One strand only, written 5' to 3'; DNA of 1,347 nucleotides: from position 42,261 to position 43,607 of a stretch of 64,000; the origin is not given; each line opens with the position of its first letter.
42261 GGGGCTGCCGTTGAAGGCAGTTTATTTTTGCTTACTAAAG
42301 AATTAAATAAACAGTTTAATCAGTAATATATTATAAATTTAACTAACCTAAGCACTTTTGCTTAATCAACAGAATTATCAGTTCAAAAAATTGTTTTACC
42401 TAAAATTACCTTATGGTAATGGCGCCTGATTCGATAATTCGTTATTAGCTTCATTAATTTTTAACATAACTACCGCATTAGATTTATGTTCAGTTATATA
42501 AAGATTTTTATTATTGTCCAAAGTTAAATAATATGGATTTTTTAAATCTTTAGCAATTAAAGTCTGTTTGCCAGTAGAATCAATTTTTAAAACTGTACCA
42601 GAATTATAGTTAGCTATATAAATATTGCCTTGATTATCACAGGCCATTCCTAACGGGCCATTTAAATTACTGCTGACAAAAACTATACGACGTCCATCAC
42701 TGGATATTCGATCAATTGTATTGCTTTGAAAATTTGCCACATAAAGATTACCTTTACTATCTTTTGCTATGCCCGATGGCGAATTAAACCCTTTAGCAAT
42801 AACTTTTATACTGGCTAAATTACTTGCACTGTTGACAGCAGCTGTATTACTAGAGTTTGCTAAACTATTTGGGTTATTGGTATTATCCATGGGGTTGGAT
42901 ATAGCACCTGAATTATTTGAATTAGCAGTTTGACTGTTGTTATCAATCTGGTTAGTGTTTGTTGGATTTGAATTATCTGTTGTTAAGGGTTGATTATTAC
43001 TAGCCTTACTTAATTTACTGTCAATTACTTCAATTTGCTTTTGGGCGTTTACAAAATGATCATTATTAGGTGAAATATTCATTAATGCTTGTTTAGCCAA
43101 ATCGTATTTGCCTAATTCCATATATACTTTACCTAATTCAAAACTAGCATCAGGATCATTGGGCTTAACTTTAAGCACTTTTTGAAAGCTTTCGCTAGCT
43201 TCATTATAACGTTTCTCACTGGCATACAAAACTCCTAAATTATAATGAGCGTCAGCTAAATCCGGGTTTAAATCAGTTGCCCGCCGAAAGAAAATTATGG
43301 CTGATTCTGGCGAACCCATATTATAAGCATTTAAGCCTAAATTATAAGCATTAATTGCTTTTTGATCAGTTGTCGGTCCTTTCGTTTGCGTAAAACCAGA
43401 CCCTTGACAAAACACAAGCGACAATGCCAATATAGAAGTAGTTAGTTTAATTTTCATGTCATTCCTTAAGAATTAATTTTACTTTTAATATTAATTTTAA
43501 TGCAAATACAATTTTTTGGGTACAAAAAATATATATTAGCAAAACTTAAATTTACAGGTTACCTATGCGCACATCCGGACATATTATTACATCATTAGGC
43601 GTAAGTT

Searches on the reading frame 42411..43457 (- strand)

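Call 14: search_protein_families(library=ncbifam, proteins=[window:42411-43457:-], max_evalue=1e-10)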
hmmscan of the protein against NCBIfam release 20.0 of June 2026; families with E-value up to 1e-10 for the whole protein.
window:42411-43457:- (348 aa): 4 families
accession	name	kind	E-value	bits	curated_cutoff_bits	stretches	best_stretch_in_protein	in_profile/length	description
NF033206.1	ScyE_fam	subfamily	2.4e-15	56.9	80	1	209-293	237-333/333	ScyD/ScyE family protein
NF040959.1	MamA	equivalog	3.7e-15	55.9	200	1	37-125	74-162/204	magnetosome protein MamA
NF033762.1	social_mot_Tgl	equivalog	3.7e-14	52.7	225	1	10-123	10-121/252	social motility TPR repeat lipoprotein Tgl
TIGR02552.1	LcrH_SycD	equivalog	3e-11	43.2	104.8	1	35-143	19-130/136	SycD/LcrH family type III secretion system chaperone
